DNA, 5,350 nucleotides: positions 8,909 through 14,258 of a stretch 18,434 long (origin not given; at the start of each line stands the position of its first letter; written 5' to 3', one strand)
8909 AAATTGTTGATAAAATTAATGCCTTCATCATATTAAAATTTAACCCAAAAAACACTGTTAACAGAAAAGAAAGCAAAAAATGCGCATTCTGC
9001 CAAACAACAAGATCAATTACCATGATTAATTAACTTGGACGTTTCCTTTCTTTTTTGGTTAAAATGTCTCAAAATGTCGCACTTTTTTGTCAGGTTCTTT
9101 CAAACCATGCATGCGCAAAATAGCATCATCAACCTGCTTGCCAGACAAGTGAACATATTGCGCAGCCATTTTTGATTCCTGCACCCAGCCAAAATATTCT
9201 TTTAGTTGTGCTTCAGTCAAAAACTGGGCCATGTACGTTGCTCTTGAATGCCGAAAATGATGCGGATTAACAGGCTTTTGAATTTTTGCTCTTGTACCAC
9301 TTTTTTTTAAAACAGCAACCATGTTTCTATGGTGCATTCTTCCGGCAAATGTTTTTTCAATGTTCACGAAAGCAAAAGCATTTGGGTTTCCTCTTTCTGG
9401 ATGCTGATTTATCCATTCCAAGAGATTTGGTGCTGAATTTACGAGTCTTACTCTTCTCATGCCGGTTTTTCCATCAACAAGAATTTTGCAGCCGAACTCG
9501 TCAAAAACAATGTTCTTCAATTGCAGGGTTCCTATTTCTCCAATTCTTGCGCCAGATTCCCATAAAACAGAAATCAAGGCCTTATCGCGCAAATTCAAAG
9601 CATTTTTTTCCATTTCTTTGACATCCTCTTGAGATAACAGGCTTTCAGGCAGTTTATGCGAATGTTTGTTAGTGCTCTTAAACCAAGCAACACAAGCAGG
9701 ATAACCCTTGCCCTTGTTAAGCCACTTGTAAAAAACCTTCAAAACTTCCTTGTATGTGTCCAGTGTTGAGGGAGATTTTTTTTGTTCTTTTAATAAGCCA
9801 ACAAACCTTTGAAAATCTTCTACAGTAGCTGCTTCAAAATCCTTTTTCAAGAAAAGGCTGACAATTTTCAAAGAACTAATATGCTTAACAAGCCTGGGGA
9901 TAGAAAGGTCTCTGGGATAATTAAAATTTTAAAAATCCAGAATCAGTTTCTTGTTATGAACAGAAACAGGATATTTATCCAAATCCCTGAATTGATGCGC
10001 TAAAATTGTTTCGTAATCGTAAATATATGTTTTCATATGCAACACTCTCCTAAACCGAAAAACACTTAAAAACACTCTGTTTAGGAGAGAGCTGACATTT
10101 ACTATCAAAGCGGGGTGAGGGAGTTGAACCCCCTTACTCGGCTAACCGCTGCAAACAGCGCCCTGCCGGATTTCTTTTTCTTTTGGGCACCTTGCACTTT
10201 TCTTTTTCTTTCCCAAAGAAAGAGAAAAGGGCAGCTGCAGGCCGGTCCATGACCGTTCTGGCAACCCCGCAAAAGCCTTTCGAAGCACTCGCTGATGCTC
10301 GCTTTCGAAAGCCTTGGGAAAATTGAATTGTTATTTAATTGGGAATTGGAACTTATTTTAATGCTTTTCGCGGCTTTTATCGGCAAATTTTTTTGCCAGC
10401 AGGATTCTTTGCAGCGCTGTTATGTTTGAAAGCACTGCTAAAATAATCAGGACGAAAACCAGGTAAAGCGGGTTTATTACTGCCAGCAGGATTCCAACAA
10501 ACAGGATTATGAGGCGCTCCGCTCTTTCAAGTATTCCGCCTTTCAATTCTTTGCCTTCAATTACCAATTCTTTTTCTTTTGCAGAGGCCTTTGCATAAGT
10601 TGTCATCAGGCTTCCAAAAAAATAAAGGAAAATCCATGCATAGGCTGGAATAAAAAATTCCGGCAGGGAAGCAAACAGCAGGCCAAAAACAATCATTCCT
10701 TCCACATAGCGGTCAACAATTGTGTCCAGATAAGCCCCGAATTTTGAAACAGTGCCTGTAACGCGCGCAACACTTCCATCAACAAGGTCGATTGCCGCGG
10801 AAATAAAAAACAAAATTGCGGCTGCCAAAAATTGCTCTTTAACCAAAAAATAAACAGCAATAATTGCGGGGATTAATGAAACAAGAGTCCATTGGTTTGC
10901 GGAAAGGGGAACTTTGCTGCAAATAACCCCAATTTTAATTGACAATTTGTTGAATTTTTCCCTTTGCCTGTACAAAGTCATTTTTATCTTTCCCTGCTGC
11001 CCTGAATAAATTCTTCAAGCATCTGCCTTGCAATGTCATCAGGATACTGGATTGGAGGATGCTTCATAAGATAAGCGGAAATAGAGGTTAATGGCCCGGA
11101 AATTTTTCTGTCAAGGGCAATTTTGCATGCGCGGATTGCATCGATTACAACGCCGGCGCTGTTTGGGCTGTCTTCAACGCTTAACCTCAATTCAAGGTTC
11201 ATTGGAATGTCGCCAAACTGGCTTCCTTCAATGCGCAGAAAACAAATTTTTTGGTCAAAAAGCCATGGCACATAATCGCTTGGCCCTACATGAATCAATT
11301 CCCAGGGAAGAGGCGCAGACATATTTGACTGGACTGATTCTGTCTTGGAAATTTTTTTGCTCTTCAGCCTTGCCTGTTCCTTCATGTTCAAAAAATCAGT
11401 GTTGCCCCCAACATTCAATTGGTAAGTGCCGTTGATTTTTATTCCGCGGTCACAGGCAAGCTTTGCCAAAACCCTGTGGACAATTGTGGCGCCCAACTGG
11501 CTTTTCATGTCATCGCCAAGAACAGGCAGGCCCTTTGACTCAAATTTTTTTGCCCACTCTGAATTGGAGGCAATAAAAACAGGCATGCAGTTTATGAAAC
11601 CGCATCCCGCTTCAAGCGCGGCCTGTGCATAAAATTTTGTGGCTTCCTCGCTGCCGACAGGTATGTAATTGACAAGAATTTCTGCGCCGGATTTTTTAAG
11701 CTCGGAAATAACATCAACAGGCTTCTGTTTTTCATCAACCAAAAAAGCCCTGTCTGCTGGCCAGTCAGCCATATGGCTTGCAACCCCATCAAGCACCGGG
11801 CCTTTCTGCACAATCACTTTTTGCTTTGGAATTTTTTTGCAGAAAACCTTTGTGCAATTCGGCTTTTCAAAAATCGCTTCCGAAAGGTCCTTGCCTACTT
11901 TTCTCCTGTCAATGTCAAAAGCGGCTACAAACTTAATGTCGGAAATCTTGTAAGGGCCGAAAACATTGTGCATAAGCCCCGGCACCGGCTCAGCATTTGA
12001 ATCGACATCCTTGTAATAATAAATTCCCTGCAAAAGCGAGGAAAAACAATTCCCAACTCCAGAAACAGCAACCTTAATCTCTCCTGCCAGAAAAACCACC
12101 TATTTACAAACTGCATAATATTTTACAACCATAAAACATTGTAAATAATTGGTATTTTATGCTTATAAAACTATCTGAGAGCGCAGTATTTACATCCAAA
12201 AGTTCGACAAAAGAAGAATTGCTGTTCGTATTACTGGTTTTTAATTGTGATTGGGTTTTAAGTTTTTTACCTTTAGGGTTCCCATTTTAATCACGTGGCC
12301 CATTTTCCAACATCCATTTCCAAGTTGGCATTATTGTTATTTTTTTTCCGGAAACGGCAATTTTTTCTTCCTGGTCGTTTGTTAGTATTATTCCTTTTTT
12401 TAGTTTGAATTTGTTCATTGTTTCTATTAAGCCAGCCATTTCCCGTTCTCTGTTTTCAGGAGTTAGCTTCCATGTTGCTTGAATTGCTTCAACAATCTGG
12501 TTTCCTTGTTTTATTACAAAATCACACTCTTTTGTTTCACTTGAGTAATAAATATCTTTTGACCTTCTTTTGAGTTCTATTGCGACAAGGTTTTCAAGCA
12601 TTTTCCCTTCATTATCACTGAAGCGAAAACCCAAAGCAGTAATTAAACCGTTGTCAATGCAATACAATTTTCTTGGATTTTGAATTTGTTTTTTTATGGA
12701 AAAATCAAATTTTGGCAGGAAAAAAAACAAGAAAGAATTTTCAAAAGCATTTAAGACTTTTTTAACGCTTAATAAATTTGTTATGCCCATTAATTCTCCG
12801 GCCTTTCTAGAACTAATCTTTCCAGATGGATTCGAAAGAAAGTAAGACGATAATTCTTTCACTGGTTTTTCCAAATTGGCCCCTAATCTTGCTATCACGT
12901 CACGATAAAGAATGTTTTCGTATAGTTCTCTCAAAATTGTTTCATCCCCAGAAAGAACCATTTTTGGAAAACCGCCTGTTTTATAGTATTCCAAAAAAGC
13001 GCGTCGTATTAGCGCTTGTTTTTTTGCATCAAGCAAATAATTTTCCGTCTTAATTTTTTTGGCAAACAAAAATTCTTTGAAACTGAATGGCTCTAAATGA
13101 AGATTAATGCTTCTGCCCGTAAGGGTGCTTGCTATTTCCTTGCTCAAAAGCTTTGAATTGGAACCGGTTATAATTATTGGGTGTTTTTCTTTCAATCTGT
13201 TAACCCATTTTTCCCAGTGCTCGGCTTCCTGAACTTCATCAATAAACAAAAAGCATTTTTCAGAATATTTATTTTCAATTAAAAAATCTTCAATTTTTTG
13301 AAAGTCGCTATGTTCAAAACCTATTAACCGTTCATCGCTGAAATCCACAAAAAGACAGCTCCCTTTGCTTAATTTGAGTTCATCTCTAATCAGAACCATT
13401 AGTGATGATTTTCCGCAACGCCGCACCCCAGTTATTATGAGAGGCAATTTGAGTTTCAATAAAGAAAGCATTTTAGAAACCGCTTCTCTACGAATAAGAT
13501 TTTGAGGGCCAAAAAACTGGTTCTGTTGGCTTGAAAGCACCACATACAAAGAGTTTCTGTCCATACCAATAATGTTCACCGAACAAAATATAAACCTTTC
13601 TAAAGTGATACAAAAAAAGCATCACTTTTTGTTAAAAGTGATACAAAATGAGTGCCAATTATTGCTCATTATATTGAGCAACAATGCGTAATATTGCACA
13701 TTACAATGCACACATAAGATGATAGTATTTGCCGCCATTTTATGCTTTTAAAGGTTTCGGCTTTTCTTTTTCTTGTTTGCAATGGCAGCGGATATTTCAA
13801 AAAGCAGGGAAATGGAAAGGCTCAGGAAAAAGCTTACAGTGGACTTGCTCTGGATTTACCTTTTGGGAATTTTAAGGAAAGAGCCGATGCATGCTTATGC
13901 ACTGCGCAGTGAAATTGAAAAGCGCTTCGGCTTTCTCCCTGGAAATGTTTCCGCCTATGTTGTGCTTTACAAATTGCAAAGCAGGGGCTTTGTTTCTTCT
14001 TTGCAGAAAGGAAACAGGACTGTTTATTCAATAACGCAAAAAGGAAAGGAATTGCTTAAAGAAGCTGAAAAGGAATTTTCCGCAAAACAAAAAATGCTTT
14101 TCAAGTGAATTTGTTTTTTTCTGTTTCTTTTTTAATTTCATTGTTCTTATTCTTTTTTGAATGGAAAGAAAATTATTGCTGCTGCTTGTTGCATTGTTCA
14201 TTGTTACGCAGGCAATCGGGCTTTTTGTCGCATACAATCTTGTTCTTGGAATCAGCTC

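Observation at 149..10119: Candidate tRNA-Cys-targeted integrated island carrying an ion/osmolyte homeostasis cargo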

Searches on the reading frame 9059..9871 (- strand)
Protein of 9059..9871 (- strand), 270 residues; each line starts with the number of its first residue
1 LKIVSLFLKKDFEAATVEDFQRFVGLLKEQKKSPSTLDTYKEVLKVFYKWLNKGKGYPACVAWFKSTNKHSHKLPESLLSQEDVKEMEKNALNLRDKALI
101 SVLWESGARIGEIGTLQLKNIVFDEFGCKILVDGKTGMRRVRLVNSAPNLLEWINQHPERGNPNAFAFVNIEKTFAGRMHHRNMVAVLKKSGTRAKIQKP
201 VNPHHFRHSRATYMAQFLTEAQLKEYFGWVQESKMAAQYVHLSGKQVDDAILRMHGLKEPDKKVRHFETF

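Call 14: search_protein_families(library=pfam, proteins=[window:9059-9871:-], max_evalue=0.01)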
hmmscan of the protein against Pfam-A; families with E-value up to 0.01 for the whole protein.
window:9059-9871:- (270 aa): 3 families
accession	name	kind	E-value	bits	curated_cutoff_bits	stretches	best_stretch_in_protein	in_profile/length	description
PF00589.27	Phage_integrase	-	2.3e-17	63.7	27.1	1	85-243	13-169/172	Phage integrase family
PF13495.12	Phage_int_SAM_4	-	1.2e-05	26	27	1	6-52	31-79/85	Phage integrase, N-terminal SAM-like domain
PF02899.23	Phage_int_SAM_1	-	0.0049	17.6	22.3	0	21-53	2-35/83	Phage integrase, N-terminal SAM-like domain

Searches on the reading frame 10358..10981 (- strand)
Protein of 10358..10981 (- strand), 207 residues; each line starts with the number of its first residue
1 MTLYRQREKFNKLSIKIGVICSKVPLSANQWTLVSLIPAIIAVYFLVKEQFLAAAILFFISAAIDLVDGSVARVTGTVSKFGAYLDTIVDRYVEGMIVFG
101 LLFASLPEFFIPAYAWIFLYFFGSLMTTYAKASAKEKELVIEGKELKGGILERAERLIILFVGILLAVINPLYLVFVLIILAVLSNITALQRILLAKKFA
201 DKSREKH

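Call 14: search_protein_families(library=pfam, proteins=[window:10358-10981:-], max_evalue=0.01)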
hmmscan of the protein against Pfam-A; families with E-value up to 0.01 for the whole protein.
window:10358-10981:- (207 aa): 1 family
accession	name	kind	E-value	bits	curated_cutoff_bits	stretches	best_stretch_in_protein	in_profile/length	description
PF01066.26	CDP-OH_P_transf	-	1.4e-17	64.9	22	1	28-183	4-147/152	CDP-alcohol phosphatidyltransferase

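Call 21: find_encoding_contigs(protein=window:10358-10981:-, flank=10000, max_places=10)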
Protein window:10358-10981:- (207 aa): no gene with exactly this product is on record in the collection.

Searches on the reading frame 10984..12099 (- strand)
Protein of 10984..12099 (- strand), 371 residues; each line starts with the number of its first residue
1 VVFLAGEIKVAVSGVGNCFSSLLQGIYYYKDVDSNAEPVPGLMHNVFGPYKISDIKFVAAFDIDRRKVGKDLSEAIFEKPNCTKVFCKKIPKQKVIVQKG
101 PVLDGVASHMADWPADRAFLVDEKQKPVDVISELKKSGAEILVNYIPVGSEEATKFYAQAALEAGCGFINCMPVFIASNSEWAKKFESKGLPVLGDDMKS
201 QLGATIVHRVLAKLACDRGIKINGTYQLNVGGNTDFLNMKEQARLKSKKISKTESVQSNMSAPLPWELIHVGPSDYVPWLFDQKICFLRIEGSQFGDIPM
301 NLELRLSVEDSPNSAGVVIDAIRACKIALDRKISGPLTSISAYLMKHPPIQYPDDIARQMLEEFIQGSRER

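Call 12: search_protein_families(library=pfam, proteins=[window:10984-12099:-], max_evalue=0.01)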
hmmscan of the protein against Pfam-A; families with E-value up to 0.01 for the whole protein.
window:10984-12099:- (371 aa): 2 families
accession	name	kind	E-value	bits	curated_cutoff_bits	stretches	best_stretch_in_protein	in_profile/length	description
PF01658.22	Inos-1-P_synth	-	1e-33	116.1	27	1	203-311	1-107/107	Myo-inositol-1-phosphate synthase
PF07994.18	NAD_binding_5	-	0.0031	17.5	25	1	153-207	204-257/321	Myo-inositol-1-phosphate synthase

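Call 22: find_related_loci(query=window:10984-12099:-, collection=genome_contigs, flank=10000)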
Query window:10984-12099:- (371 aa) in genome_contigs; peptide patterns used: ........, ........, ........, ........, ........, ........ (x = any residue, [..] = any of these).
545 stretches matched a pattern; 511 encode a relative of the query (tblastn E <= 1e-3); the best 80 are kept; 80 distinct loci.
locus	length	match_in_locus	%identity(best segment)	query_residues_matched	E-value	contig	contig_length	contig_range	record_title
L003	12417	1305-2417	93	1-371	0e+0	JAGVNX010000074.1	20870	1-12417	MAG: Candidatus Iainarchaeum archaeon isolate DeMMO3_25 c_000000021974, whole genome shotgun sequence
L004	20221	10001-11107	83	3-371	0e+0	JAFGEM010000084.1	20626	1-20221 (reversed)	MAG: Candidatus Iainarchaeum archaeon isolate Zod_Metabat.1228 k87_9055153, whole genome shotgun sequence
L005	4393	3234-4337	69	6-371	4e-180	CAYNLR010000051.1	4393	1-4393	MAG TPA_asm: Candidatus Woesearchaeota archaeon isolate binchicken_co256_176 genome assembly, contig: NODE_65370_length_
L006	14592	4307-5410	69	4-371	2e-174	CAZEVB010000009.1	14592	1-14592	MAG TPA_asm: uncultured archaeon isolate SRP178699_co2_64 genome assembly, contig: NODE_3483_length_14592_cov_7.724634,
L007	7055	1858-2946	68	8-371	2e-173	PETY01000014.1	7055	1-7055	MAG: Candidatus Nealsonbacteria bacterium CG02_land_8_20_14_3_00_34_20 CG02_land_8_20_14_3.00_150_scaffold_7044_c, whole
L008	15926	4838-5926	67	8-371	7e-170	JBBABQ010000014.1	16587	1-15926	MAG: Candidatus Paceibacterota bacterium isolate SO_2017_LW1_25 NODE_2736_length_16587_cov_1.636877_LW64-88_2017, whole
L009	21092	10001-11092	66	7-371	5e-168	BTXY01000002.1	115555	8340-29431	MAG: Candidatus Microsyncoccus archaeolyticus PMX.50 DNA, sequence2, whole genome shotgun sequence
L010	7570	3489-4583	66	7-371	2e-167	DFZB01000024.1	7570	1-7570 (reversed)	MAG TPA_asm: Patescibacteria group bacterium UBA4067 UBA4067_contig_43064, whole genome shotgun sequence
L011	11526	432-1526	66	7-371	3e-167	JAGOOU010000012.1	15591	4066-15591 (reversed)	Candidatus Parcubacteria bacterium isolate Go_SlDig_bin_413 Go_SlDig_10995_length_15591_cov_11.959002, whole genome shot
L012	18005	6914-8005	66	7-371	4e-167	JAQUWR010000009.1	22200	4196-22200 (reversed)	MAG: Candidatus Paceibacterota bacterium isolate STD2_195 NODE_8448_length_22200_cov_12.495538_Sandtown_D2, whole genome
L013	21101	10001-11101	65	5-371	9e-167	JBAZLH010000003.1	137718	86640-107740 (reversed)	MAG: Candidatus Paceibacterota bacterium isolate SO_2017_LW4_163 scaffold_392_c1_LW137-91_2017, whole genome shotgun seq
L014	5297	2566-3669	65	2-370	6e-169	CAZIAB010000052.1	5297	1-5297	MAG TPA_asm: uncultured archaeon isolate binchicken_co129_877 genome assembly, contig: NODE_55343_length_5297_cov_10.312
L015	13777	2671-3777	64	2-371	6e-165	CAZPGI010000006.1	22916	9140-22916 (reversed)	MAG TPA_asm: uncultured Candidatus Saccharibacteria bacterium isolate binchicken_co20_191 genome assembly, contig: NODE_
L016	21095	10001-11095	64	7-371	3e-164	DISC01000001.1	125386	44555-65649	MAG TPA_asm: Patescibacteria group bacterium UBA6220 UBA6220_contig_6055, whole genome shotgun sequence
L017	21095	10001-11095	64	7-371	1e-163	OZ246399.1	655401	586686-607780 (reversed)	MAG: uncultured Candidatus Saccharibacteria bacterium isolate SRP089250_co1_48 genome assembly, chromosome: 1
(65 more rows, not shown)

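Call 56: search_protein_families(library=pfam, proteins=[L003:3616-5193:+, L003:5390-5659:+, L003:5700-6134:+, L003:6436-6867:+, L003:6993-7610:+, L003:7721-8083:+, L003:8570-9298:+], max_evalue=0.001)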
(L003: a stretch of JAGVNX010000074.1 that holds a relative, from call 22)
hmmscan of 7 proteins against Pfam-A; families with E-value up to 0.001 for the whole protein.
L003:3616-5193:+ (525 aa): 18 families
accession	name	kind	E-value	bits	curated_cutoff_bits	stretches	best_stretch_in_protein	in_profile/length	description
PF00005.33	ABC_tran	-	6.5e-47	160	25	2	343-472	1-137/137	ABC transporter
PF13304.12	AAA_21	-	2e-19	71.2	27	2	419-502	220-302/304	AAA domain, putative AbiEii toxin, Type IV TA system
PF12848.13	ABC_tran_Xtn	-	3.4e-15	56.3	25.9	1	233-315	2-84/85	ABC transporter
PF02463.25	SMC_N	-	7.9e-11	42.2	40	1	31-233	27-210/220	RecF/RecN/SMC N terminal domain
PF13555.12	AAA_29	-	1.1e-06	28.7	27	0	354-387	23-55/61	P-loop containing region of AAA domain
PF05729.18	NACHT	-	2.3e-06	28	26.7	0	32-80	4-55/167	NACHT domain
PF03193.22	RsgA_GTPase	-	1.3e-05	25.5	30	0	348-378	102-131/174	RsgA GTPase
PF13401.12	AAA_22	-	1.4e-05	25.8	27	0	356-424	8-66/130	AAA domain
PF01926.29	MMR_HSR1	-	1.7e-05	25.3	21.9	0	30-53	1-24/113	50S ribosome-binding GTPase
PF00503.26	G-alpha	-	3.8e-05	23.4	48.8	0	355-448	23-102/333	G-protein alpha subunit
PF13191.12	AAA_16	-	4.8e-05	24.4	32.6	0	31-134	27-125/167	AAA ATPase domain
PF25199.1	nSTAND_NTPase5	-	8.2e-05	22.9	34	0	352-426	40-119/145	Novel STAND NTPase 5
PF00004.35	AAA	-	8.9e-05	23.4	21.2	0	33-66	3-35/131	ATPase family associated with various cellular activities (AAA)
PF13479.12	AAA_24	-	0.00023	21.5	27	0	354-378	3-26/195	AAA domain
PF24883.2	NPHP3_N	-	0.00025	21.7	24.8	0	34-136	28-123/164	Nephrocystin 3, N-terminal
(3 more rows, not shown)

L003:5390-5659:+ (89 aa): 1 family
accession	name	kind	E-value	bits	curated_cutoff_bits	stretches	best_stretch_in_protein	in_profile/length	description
PF14333.11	DUF4389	-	6.8e-10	39.2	25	1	16-86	1-73/76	Domain of unknown function (DUF4389)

L003:5700-6134:+ (144 aa): 3 families
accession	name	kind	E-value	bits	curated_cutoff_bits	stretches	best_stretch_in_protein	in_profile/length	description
PF00383.29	dCMP_cyt_deam_1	-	1.4e-25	89.6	25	1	3-95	6-101/102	Cytidine and deoxycytidylate deaminase zinc-binding region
PF14437.12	MafB19-deam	-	1.8e-23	83.5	27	1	2-132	4-140/142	MafB19-like deaminase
PF14439.12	Bd3614-deam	-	1.5e-05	25.4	38.5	1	27-89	15-79/113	Bd3614-like deaminase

L003:6436-6867:+ (143 aa): 0 families

L003:6993-7610:+ (205 aa): 1 family
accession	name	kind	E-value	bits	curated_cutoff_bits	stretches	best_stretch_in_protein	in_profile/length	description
PF00827.22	Ribosomal_L15e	-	3.7e-70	235.9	27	1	14-199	5-190/191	Ribosomal L15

L003:7721-8083:+ (120 aa): 1 family
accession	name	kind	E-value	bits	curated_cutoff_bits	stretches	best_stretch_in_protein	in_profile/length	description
PF01900.24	RNase_P_Rpp14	-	1.9e-13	50.9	23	1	17-110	1-100/104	Rpp14/Pop5 family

L003:8570-9298:+ (242 aa): 2 families
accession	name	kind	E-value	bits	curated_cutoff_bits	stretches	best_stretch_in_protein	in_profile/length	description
PF00227.31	Proteasome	-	3.1e-51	174.2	22.4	1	34-207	1-177/189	Proteasome subunit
PF10584.14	Proteasome_A_N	-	1.9e-10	40.7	27.7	1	11-30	1-20/23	Proteasome subunit A N-terminal signature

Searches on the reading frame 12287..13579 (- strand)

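Call 12: search_protein_families(library=pfam, proteins=[window:12287-13579:-], max_evalue=0.01)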
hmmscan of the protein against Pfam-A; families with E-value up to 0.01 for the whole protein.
window:12287-13579:- (430 aa): 4 families
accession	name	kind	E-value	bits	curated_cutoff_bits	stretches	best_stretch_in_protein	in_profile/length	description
PF13173.12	AAA_14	-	1.2e-32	113.1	27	1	46-171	4-129/129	AAA domain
PF13635.12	DUF4143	-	1.3e-14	54.7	28.1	1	237-363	13-153/160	Domain of unknown function (DUF4143)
PF01637.24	ATPase_2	-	3.7e-05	24.1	33.2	0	30-79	4-55/225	ATPase domain predominantly from Archaea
PF00004.35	AAA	-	0.009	16.9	21.2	0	48-118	2-68/131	ATPase family associated with various cellular activities (AAA)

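Call 69: search_protein_families(library=ncbifam, proteins=[window:12287-13579:-], max_evalue=0.00001)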
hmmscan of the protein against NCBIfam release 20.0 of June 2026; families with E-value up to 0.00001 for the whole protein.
window:12287-13579:- (430 aa): 0 families

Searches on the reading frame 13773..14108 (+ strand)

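Call 12: search_protein_families(library=pfam, proteins=[window:13773-14108:+], max_evalue=0.01)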
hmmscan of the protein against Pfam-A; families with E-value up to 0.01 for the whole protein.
window:13773-14108:+ (111 aa): 5 families
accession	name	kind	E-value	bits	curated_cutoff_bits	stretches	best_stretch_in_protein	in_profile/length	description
PF03551.20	PadR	-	1.5e-11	44.5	27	1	30-97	1-75/75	Transcriptional regulator PadR-like family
PF14277.12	DUF4364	-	4e-05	23.9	26.9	1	64-105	39-80/162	Domain of unknown function (DUF4364)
PF04458.17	DUF505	-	0.00054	18.9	28.7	1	58-102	364-410/622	Protein of unknown function (DUF505)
PF14947.12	HTH_45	-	0.00086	19.7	25.5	1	65-100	40-71/77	Winged helix-turn-helix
PF07381.18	EarA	-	0.0021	18.3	22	1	16-96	9-88/90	EarA-like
